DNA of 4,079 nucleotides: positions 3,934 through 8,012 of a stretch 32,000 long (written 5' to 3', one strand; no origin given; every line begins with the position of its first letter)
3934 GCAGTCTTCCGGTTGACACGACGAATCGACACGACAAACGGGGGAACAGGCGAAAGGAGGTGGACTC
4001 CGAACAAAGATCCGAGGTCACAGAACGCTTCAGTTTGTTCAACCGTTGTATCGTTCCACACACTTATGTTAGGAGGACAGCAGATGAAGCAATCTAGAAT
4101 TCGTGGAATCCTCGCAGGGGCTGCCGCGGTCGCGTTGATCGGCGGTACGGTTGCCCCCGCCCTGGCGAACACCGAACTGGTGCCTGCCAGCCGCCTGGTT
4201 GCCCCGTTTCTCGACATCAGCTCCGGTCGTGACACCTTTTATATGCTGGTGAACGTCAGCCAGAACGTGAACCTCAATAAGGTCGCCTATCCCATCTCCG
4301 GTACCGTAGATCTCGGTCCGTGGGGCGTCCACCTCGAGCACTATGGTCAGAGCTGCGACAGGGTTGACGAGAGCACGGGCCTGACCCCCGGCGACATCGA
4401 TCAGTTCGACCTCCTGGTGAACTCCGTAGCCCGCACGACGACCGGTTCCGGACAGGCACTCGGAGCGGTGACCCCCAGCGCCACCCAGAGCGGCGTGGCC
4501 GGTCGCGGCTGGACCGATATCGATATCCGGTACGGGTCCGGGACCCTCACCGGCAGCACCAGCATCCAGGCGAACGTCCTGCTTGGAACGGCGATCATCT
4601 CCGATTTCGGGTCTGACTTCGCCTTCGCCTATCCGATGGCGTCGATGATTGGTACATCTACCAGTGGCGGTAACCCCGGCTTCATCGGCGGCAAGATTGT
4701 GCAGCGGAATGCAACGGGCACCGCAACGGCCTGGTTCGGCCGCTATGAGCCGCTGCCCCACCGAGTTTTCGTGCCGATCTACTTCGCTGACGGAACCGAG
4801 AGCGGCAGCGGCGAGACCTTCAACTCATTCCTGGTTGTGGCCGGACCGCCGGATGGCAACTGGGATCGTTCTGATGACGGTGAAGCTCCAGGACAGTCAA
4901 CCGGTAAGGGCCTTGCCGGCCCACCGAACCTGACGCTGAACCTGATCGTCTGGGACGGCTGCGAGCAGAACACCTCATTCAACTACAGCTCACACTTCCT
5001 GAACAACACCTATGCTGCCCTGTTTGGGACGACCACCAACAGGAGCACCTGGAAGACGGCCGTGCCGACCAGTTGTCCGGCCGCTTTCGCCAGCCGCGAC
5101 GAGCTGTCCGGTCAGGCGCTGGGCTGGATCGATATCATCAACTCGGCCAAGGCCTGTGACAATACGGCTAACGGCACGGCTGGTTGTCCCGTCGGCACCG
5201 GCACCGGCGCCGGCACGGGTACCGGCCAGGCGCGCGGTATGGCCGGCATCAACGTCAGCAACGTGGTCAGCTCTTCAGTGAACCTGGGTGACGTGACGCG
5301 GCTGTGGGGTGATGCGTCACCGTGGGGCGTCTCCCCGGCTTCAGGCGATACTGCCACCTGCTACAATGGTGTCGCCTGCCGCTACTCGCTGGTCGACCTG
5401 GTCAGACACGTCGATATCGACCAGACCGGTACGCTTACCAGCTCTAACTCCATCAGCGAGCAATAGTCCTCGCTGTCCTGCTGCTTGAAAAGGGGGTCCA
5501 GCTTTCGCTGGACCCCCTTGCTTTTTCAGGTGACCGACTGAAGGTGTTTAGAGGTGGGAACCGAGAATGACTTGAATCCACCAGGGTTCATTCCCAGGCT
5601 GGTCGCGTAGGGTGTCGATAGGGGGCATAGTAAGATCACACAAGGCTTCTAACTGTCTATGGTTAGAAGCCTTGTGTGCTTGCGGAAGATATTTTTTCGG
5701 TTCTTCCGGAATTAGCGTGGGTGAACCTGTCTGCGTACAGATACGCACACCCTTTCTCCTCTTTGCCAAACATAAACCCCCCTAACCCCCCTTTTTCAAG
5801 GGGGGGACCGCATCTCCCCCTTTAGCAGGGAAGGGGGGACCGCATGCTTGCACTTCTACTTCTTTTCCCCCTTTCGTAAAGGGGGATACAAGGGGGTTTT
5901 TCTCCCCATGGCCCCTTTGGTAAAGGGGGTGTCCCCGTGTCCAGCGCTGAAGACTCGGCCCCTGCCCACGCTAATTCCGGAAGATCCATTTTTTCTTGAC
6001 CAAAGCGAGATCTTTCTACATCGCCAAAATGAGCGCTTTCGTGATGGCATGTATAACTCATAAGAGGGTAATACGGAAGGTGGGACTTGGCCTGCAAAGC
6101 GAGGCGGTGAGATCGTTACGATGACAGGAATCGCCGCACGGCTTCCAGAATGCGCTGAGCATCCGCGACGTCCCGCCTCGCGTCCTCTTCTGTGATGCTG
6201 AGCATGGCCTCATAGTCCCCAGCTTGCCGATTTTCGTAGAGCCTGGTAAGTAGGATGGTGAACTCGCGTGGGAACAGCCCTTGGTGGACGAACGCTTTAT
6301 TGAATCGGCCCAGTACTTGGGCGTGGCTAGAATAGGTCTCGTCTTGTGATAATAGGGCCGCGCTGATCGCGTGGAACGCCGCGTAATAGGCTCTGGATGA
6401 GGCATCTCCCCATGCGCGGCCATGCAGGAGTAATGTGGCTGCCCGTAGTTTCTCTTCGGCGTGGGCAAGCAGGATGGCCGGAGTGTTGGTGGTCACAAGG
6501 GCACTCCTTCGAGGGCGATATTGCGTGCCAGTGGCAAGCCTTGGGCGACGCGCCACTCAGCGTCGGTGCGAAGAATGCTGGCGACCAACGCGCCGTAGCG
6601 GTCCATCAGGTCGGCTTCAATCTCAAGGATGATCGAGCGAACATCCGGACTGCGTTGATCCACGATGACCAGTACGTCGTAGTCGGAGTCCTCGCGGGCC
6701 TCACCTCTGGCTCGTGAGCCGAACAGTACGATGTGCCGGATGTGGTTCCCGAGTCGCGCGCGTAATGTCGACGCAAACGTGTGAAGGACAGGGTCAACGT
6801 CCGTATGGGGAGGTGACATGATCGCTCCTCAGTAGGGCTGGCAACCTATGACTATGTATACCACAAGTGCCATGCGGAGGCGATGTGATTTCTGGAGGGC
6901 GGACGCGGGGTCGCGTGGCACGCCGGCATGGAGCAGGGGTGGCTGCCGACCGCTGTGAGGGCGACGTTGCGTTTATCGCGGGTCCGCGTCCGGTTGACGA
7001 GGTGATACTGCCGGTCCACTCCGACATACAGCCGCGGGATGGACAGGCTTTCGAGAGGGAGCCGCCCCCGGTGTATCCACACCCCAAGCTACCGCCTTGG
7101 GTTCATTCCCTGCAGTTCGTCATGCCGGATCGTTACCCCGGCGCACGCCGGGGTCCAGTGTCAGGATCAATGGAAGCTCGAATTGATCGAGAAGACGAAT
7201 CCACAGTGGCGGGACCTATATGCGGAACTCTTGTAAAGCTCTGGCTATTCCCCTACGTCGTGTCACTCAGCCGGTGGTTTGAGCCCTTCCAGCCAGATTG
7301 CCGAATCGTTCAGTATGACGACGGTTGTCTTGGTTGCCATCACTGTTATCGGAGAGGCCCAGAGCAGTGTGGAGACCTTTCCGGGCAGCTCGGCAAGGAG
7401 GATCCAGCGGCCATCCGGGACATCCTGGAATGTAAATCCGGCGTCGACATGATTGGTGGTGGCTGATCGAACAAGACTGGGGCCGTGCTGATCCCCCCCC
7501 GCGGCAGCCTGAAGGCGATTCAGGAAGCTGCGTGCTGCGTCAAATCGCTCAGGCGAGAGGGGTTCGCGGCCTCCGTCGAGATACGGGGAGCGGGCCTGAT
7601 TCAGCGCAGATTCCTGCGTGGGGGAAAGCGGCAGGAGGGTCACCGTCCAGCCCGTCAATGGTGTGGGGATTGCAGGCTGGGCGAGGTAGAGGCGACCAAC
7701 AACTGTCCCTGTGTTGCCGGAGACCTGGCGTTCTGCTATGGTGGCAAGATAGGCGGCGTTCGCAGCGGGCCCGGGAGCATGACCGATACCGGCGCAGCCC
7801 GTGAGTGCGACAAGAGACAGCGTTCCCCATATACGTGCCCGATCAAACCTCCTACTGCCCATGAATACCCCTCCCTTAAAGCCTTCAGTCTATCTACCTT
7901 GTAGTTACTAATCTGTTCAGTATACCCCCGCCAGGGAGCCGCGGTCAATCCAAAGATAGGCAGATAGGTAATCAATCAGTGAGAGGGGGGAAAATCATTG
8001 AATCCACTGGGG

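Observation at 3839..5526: Monocistronic secreted protein of an unrecognised family, apparently highly expressed: candidate major surface (S-layer-type) protein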

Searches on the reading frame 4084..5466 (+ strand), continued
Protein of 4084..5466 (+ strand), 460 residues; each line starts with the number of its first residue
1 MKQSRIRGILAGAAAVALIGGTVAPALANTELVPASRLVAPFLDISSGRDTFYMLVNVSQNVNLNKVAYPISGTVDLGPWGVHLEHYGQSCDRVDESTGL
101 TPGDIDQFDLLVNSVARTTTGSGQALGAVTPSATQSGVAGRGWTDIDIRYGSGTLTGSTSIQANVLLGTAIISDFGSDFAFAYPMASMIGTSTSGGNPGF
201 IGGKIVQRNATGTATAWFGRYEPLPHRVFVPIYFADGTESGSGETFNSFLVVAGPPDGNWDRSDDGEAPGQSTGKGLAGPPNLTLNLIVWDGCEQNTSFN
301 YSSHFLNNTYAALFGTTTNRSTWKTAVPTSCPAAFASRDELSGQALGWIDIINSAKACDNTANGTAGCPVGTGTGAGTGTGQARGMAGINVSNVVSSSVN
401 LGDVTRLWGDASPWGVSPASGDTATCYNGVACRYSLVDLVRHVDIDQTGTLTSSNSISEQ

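Call 92: find_encoding_contigs(protein=P0283, flank=10000, max_places=1)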
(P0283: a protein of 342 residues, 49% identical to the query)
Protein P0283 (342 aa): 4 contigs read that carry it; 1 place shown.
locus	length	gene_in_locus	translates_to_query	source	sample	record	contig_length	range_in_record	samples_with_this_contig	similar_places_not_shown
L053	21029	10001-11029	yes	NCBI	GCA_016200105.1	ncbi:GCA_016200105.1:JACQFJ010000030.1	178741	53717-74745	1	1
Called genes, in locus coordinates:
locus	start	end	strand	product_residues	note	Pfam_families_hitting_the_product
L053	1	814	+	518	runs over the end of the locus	PF13372:Alginate_exp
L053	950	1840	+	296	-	PF00491:Arginase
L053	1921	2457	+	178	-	-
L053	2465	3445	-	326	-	-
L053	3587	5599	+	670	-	PF00270:DEAD (faint), PF04851:ResIII, PF17757:UvrB_inter, PF27431:UvrB_3rd, PF00271:Helicase_C, PF12344:UvrB, PF02151:UVR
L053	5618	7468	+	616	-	PF01541:GIY-YIG, PF27096:UvrC_M, PF02151:UVR, PF22920:UvrC_RNaseH, PF08459:UvrC_RNaseH_dom, PF12826:HHH_2 (faint)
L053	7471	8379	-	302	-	PF02899:Phage_int_SAM_1, PF00589:Phage_integrase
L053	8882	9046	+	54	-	-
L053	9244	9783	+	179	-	-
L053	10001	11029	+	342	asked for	-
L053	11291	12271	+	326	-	-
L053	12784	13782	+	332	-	-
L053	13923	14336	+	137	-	PF01258:zf-dskA_traR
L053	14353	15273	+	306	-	PF01180:DHO_dh, PF01207:Dus, PF03060:NMO (weak)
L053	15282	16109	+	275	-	PF00072:Response_reg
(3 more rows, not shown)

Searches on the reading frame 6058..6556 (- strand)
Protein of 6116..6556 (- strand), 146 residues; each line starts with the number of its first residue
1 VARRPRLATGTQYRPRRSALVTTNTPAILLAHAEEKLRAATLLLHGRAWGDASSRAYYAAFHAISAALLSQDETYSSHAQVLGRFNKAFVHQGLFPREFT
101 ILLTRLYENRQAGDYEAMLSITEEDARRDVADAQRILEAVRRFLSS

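Call 7: search_protein_families(library=ncbifam, proteins=[window:6116-6556:-], max_evalue=0.01)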
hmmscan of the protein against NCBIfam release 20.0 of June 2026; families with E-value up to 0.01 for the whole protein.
window:6116-6556:- (146 aa): 0 families

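Call 26: search_protein_families(library=pfam, proteins=[window:6116-6556:-, window:6058-6468:-], max_evalue=0.1)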
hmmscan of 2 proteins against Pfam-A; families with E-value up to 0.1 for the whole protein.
window:6116-6556:- (146 aa): 1 family
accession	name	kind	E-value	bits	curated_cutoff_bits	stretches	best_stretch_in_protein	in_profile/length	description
PF05168.19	HEPN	-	3.3e-15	56.7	22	1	29-142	4-116/117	HEPN domain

window:6058-6468:- (136 aa): 0 families

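Call 27: search_protein_families(library=ncbifam, proteins=[window:6116-6556:-], max_evalue=1)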
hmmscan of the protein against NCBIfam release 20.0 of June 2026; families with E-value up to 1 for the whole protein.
window:6116-6556:- (146 aa): 0 families

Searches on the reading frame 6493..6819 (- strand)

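Call 27: search_protein_families(library=ncbifam, proteins=[window:6493-6819:-], max_evalue=1)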
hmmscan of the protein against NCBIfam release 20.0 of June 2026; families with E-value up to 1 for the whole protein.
window:6493-6819:- (108 aa): 10 families
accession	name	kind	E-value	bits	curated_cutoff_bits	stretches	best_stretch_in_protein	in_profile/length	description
NF047752.1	MntA_antitoxin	equivalog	1e-09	38.2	60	1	26-76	6-54/106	type VII toxin-antitoxin system MntA family adenylyltransferase antitoxin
NF051895.1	anti_phage_HalB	equivalog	2.3e-07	30.6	190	1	30-58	2-30/211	anti-phage Hailong system nucleotidyltransferase HalB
NF012212.1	ANT_9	subfamily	4.5e-06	26.1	340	1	17-62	11-56/249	aminoglycoside nucleotidyltransferase ANT(9)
NF010309.0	PRK13746.1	subfamily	0.00029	20.3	193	1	7-60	8-61/263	aminoglycoside adenylyltransferase family protein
NF045909.1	ANT_9_Ic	equivalog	0.00067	19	505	1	18-74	18-68/259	aminoglycoside nucleotidyltransferase ANT(9)-Ic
NF033220.1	ANT_3pp_II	equivalog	0.0063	15.9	400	1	13-56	8-51/258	ANT(3'')-II family aminoglycoside nucleotidyltransferase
NF028535.0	ANT_4p_II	subfamily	0.026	13.8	350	1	26-66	18-59/251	ANT(4')-II family aminoglycoside nucleotidyltransferase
NF012135.0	ANT_3pp_9_crypt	exception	0.028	14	560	1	23-65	24-66/262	cryptic aminoglycoside nucleotidyltransferase ANT(3'')/ANT(9)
NF012157.0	ANT_3pp_I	equivalog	0.028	13.7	375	1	15-59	10-54/256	AadA family aminoglycoside 3''-O-nucleotidyltransferase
NF045972.1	ANT_3pp_I_Serra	equivalog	0.058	13.1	500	1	16-56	16-56/261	ANT(3'')-I family aminoglycoside adenylyltransferase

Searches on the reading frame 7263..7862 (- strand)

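Call 6: search_protein_families(library=pfam, proteins=[window:7263-7862:-], max_evalue=0.01)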
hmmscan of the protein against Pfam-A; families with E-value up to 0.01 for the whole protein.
window:7263-7862:- (199 aa): 0 families

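Call 86: search_protein_families(library=pfam, proteins=[window:7263-7862:-], max_evalue=5)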
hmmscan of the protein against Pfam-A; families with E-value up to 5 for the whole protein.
window:7263-7862:- (199 aa): 2 families
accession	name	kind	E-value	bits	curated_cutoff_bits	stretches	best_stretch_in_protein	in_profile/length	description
PF12162.13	STAT1_TAZ2bind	-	0.048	13.7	21.6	0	101-109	11-19/25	STAT1 TAZ2 binding domain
PF09430.16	EMC7_beta-sandw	-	0.29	11.8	26.6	1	137-160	25-48/122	ER membrane protein complex subunit 7, beta-sandwich domain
